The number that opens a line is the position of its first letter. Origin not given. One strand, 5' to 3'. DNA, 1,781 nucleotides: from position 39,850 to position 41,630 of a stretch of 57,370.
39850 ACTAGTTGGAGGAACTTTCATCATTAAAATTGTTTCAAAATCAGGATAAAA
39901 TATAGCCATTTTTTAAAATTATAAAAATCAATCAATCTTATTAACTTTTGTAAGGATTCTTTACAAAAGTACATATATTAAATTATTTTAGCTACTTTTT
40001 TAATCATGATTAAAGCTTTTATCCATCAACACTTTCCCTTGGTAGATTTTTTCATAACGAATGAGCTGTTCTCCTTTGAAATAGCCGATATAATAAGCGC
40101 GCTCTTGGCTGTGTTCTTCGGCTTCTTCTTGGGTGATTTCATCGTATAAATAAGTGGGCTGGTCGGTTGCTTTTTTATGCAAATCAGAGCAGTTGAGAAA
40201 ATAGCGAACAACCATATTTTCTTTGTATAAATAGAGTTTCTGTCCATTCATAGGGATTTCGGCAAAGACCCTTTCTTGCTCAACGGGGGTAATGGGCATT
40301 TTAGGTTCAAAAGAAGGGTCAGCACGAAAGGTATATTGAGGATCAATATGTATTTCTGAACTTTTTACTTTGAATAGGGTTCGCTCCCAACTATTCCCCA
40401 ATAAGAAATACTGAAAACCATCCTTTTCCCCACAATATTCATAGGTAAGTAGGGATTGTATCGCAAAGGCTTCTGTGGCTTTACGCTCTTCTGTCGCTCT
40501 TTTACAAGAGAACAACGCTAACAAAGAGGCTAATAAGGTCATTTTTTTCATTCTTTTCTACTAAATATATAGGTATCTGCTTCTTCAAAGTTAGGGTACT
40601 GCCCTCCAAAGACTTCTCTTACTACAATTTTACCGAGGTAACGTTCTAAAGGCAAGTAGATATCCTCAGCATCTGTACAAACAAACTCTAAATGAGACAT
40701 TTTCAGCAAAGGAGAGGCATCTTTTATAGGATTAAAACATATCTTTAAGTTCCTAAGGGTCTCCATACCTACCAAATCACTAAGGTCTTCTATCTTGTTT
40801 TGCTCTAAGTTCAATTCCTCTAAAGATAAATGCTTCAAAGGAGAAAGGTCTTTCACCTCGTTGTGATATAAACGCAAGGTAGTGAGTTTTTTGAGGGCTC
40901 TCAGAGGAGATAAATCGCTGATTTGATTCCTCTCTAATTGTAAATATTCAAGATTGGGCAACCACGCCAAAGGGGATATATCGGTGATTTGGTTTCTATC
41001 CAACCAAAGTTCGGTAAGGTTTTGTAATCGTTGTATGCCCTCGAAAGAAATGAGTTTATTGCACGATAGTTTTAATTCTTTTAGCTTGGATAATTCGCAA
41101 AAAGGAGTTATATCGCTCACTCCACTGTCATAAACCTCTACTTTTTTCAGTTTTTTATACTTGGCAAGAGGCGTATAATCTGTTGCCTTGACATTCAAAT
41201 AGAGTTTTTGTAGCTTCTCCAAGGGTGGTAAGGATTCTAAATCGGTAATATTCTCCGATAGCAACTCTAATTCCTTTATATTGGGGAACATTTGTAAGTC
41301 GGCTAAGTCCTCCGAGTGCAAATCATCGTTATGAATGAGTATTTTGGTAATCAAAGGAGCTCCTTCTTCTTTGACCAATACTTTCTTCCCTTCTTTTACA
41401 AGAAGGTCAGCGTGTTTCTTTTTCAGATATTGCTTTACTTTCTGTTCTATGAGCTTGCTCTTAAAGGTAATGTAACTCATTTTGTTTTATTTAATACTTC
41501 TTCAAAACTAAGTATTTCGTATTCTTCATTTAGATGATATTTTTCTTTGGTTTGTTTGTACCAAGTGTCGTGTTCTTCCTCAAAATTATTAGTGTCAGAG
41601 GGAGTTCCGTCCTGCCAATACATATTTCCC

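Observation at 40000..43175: Five-gene translationally coupled operon: LRR/NTF2-immunity fusion, two small unknowns, cytoplasmic LRR protein and a lipoprotein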

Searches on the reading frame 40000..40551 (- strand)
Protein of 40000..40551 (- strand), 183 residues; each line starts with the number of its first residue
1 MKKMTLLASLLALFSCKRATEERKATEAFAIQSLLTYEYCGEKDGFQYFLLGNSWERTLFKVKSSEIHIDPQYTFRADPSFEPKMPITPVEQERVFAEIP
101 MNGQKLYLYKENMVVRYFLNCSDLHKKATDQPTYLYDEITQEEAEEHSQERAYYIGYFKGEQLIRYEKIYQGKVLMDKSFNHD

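Call 3: search_protein_families(library=pfam, proteins=[window:40000-40551:-], max_evalue=1)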
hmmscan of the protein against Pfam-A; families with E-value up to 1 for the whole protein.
window:40000-40551:- (183 aa): 0 families

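Call 4: search_protein_families(library=padloc, proteins=[window:40000-40551:-], max_evalue=1)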
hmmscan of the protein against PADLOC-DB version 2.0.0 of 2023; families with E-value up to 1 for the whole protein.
window:40000-40551:- (183 aa): 0 families

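Call 5: search_protein_families(library=ncbifam, proteins=[window:40000-40551:-], max_evalue=1)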
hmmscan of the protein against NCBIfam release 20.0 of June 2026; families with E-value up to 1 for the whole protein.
window:40000-40551:- (183 aa): 0 families

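Call 18: search_solved_structures(query=window:40000-40551:-, max_evalue=10)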
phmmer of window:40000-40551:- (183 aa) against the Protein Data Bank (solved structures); distinct sequences matched with E-value up to 10: 7.
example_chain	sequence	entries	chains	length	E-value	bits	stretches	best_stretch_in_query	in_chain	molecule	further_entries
6iqx_A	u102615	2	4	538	0.84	13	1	71-111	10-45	Bilirubin oxidase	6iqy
6iqz_A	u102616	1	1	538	0.84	13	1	71-111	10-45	Bilirubin oxidase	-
8rtq_AAA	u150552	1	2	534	0.94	12.8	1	72-111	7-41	Bilirubin oxidase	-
2xll_A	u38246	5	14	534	0.95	12.8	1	72-111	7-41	BILIRUBIN OXIDASE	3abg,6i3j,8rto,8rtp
8rtr_AAA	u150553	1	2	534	0.95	12.8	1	72-111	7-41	Bilirubin oxidase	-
6i3l_A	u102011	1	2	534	0.98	12.8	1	72-111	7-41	Bilirubin oxidase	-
6i3k_A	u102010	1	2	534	0.98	12.8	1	72-111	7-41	Bilirubin oxidase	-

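Call 22: find_homologous_proteins(query=window:40000-40551:-, max_evalue=0.001)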
Query window:40000-40551:- (183 aa): 147 proteins with E <= 0.001 among 198 candidates; the best 120 are listed.
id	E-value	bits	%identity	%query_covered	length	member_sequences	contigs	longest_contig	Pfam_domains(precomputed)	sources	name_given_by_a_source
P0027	2.6e-108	378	92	99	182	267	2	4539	-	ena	-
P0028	5.8e-107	373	91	99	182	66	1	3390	-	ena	-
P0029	2.1e-105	368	90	99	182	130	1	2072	-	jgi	-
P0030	4.4e-105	367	89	99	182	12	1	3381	-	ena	-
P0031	5.2e-103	361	88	99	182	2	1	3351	-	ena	-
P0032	1.9e-102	359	89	98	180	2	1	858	-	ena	-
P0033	2.7e-102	358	88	98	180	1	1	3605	-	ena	-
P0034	7.6e-102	357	89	97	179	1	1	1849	-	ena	-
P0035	1.0e-101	356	88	98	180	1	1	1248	-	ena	-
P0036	1.4e-101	356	88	97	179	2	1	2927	-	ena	-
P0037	2.0e-101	355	88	97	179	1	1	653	-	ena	-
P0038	3.6e-101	355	88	97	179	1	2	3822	-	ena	-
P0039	4.7e-101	354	86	100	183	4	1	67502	-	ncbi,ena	-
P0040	1.2e-100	353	87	97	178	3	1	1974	-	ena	-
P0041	1.6e-100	352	87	99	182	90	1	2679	-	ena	-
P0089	1.3e-95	336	82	98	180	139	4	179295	-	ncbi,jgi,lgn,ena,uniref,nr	ncbi:hypothetical protein [Capnocytophaga gingivalis]|uniref:Lipoprotein n=1 Tax=Capnocytophaga ging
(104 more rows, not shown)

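Call 24: find_encoding_contigs(protein=P0089, flank=10000, max_places=3)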
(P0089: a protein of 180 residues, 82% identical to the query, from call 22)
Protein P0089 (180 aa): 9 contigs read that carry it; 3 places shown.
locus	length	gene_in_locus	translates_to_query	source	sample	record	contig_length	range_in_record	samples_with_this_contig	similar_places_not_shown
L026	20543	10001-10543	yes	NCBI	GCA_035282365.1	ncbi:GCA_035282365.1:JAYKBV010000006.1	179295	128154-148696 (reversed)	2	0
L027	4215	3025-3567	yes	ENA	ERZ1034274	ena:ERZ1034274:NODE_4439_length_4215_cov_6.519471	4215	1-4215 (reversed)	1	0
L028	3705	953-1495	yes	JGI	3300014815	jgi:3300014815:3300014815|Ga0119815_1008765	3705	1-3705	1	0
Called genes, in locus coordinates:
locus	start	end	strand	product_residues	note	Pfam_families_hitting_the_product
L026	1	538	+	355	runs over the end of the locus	-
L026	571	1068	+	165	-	PF13376:OmdA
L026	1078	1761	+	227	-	-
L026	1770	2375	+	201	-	PF14137:DUF4304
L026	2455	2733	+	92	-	PF20594:DUF6794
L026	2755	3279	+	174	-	PF01661:Macro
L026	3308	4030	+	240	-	-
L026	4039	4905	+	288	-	PF13644:DKNYY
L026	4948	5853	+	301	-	PF15655:Imm-NTF2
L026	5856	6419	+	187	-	PF08002:DUF1697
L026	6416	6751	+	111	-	-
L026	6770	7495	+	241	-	PF01209:Ubie_methyltran, PF13847:Methyltransf_31, PF08241:Methyltransf_11, PF08242:Methyltransf_12 (weak), PF13649:Methyltransf_25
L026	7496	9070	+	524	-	-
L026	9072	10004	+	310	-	-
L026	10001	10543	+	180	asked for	-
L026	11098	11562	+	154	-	-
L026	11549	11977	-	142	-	-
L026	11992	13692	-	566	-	PF00561:Abhydrolase_1, PF12146:Hydrolase_4, PF12697:Abhydrolase_6, PF12147:Methyltransf_20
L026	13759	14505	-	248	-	PF00106:adh_short, PF01370:Epimerase (weak), PF08659:KR (weak), PF13561:adh_short_C2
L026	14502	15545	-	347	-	PF01734:Patatin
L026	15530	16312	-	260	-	PF01148:CTP_transf_1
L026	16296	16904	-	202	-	PF01066:CDP-OH_P_transf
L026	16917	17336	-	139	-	-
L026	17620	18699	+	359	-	PF25917:BSH_RND, PF25973:BSH_CzcB (weak), PF25984:BSH_YknX (weak), PF25997:BSH_YhbJ (faint), PF25919:BSH_CusB (weak), PF25954:Beta-barrel_RND_2, PF25967:RND-MFP_C (weak), PF25989:YknX_C, +1 more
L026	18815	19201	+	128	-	-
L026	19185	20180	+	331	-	PF13593:SBF_like, PF01758:SBF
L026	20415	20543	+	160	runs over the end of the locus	-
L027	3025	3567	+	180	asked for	-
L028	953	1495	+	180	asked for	-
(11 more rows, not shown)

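Call 25: search_protein_families(library=pfam, proteins=[L026:2-538:+, L026:571-1068:+, L026:1078-1761:+, L026:1770-2375:+, L026:2455-2733:+, L026:3308-4030:+, L026:4039-4905:+, L026:7496-9070:+, L026:11098-11562:+, L026:11549-11977:-], max_evalue=0.1)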
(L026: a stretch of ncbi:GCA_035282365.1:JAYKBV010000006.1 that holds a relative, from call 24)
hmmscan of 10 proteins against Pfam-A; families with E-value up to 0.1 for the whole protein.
L026:2-538:+ (178 aa): 0 families

L026:571-1068:+ (165 aa): 1 family
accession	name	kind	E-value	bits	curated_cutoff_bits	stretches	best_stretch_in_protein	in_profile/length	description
PF13376.11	OmdA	-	2.6e-09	37.3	25.6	1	10-47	16-53/60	Bacteriocin-protection, YdeI or OmpD-Associated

L026:1078-1761:+ (227 aa): 0 families

L026:1770-2375:+ (201 aa): 1 family
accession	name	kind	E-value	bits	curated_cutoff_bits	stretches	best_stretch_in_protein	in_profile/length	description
PF14137.11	DUF4304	-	1.3e-17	64.3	23.2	1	20-138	4-115/115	Domain of unknown function (DUF4304)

L026:2455-2733:+ (92 aa): 1 family
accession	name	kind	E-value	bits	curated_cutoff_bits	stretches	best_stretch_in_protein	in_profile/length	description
PF20594.3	DUF6794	-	2.4e-28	98.3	27.1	1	6-87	2-83/83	Domain of unknown function (DUF6794)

L026:3308-4030:+ (240 aa): 2 families
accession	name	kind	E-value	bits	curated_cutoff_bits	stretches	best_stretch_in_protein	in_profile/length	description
PF14903.11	WG_beta_rep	-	2e-68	226.5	25.6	7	59-93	1-35/35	WG containing repeat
PF02772.21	S-AdoMet_synt_M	-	0.063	13.9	29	0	56-145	8-95/120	S-adenosylmethionine synthetase, central domain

L026:4039-4905:+ (288 aa): 1 family
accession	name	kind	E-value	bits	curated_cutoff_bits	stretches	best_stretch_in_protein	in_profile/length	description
PF13644.11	DKNYY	-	2.7e-30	106.3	25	2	70-268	1-139/141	DKNYY family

L026:7496-9070:+ (524 aa): 1 family
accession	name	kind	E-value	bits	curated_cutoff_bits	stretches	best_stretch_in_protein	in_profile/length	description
PF18294.6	Pept_S41_N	-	0.071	13.5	25.9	0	114-153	10-48/49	Peptidase S41 N-terminal domain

L026:11098-11562:+ (154 aa): 1 family
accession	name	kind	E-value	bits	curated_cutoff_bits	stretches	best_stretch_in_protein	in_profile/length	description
PF03544.19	TonB_C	-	5.5e-05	24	24.6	1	90-153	13-77/79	Gram-negative bacterial TonB protein C-terminal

L026:11549-11977:- (142 aa): 1 family
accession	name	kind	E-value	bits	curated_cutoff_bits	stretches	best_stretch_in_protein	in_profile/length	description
PF19529.4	DUF6057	-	0.067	12.5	29.8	1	4-137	121-264/569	Family of unknown function (DUF6057)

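Call 39: predict_structure(alignment_id=A2)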
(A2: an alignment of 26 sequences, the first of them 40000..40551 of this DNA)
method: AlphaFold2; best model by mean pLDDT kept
length: 183 residues; sequences in the alignment: 26
mean_pLDDT: 47.4   pTM: 0.36
mean pLDDT of the five models: 47.4, 43.5, 40.6, 38.3, 37.1
residues with pLDDT >= 90: 0; 70-90: 19; 50-70: 40; < 50: 124
segments of 3 or more residues with pLDDT < 50: 1-111, 122-133
pLDDT, mean of each block of 10 residues (from residue 1): 37 43 38 42 43 40 40 33 33 35 37 62 43 54 67 69 69 68 51
secondary structure, 60 per line:
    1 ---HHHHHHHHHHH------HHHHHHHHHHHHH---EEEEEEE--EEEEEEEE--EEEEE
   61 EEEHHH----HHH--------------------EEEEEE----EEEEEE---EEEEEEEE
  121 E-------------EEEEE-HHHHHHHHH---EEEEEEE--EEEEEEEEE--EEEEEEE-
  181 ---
elements in order: H4-14 H21-33 E37-43 E46-53 E56-63 E94-99 E104-109 E113-121 E135-139 H141-149 E153-159 E162-170 E173-179

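Call 75: search_dna_similar(query=window:40000-40551:-, collection=plasmids, mode=protein, max_evalue=0.01, max_rows=10)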
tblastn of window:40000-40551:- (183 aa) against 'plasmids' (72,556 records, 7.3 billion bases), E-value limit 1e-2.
No match.

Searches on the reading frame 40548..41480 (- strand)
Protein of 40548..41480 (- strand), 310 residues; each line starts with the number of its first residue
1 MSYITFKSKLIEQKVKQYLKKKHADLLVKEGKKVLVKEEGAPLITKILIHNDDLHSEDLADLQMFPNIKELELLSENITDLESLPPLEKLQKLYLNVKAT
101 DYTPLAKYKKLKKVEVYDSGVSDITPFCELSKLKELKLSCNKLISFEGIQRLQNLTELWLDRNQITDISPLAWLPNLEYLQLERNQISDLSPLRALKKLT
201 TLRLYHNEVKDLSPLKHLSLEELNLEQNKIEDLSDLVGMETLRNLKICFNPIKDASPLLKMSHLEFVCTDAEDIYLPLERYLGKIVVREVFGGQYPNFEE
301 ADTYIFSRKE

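Call 3: search_protein_families(library=pfam, proteins=[window:40548-41480:-], max_evalue=1)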
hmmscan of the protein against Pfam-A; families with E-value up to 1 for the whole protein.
window:40548-41480:- (310 aa): 11 families
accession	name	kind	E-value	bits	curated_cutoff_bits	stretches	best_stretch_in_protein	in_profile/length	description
PF12799.13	LRR_4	-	1.1e-35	121.2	27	9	153-194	1-43/44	Leucine Rich repeats (2 copies)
PF13855.12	LRR_8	-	4.9e-15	55.5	27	4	154-208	2-60/61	Leucine rich repeat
PF13516.12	LRR_6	-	3e-08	33.5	23.4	0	131-150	3-21/24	Leucine Rich repeat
PF14580.12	LRR_9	-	4.7e-08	33.2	30.5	1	135-210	46-126/175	Leucine-rich repeat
PF00560.39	LRR_1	-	7.6e-07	28.5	20.6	0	154-171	1-18/23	Leucine Rich Repeat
PF23211.1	LRR_LRWD1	-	9.1e-06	25.9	28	2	127-189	38-100/190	Leucine-rich repeat and WD repeat-containing protein 1, LRR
PF23952.1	LRR_EndoS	-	5.2e-05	23.9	27.9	2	61-158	20-111/116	Endo-beta-N-acetylglucosaminidase EndoS LRR domain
PF24048.1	LRR_NXF1-5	-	0.00018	21.5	30.5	2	130-167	79-118/142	NXF1/2/3/5 leucine-rich repeat domain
PF23598.1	LRR_14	-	0.00035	19.9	40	2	114-252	5-151/353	Leucine-rich repeat region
PF21832.1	DUF6892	-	0.13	12.9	24.6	0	52-82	96-121/136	Family of unknown function (DUF6892)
PF01030.30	Recep_L_domain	-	0.39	11.3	21.8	0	178-252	34-104/112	Receptor L domain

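Call 4: search_protein_families(library=padloc, proteins=[window:40548-41480:-], max_evalue=1)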
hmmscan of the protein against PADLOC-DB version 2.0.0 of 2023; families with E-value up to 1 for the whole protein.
window:40548-41480:- (310 aa): 0 families

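Call 5: search_protein_families(library=ncbifam, proteins=[window:40548-41480:-], max_evalue=1)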
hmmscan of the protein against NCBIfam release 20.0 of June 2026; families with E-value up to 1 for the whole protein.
window:40548-41480:- (310 aa): 7 families
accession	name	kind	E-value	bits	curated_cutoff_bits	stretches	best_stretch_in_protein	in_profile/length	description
NF033188.1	internalin_H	exception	2.6e-36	125.4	1050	2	151-236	162-248/548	InlH/InlC2 family class 1 internalin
NF033189.1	internalin_A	exception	1.6e-34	119.4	1600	1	57-265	154-363/799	class 1 internalin InlA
NF033190.2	inl_like_NEAT_1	exception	1.8e-32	112.5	1275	1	67-265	220-419/754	NEAT domain-containing leucine-rich repeat protein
NF047464.1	FibnectbindLIC11051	equivalog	3.1e-12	45.8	1000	1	64-254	464-664/685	LIC_11051 family fibronectin-binding protein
NF033186.1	internalin_K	exception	4.1e-05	22.2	1100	1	71-206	77-218/604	class 1 internalin InlK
NF033187.0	internalin_J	exception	0.00025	19.4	1700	1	96-253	80-234/846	class 1 internalin InlJ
NF041351.1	XopL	equivalog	0.0094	14.7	500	1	174-246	152-229/497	type III secretion system leucine-rich repeat domain-containing effector XopL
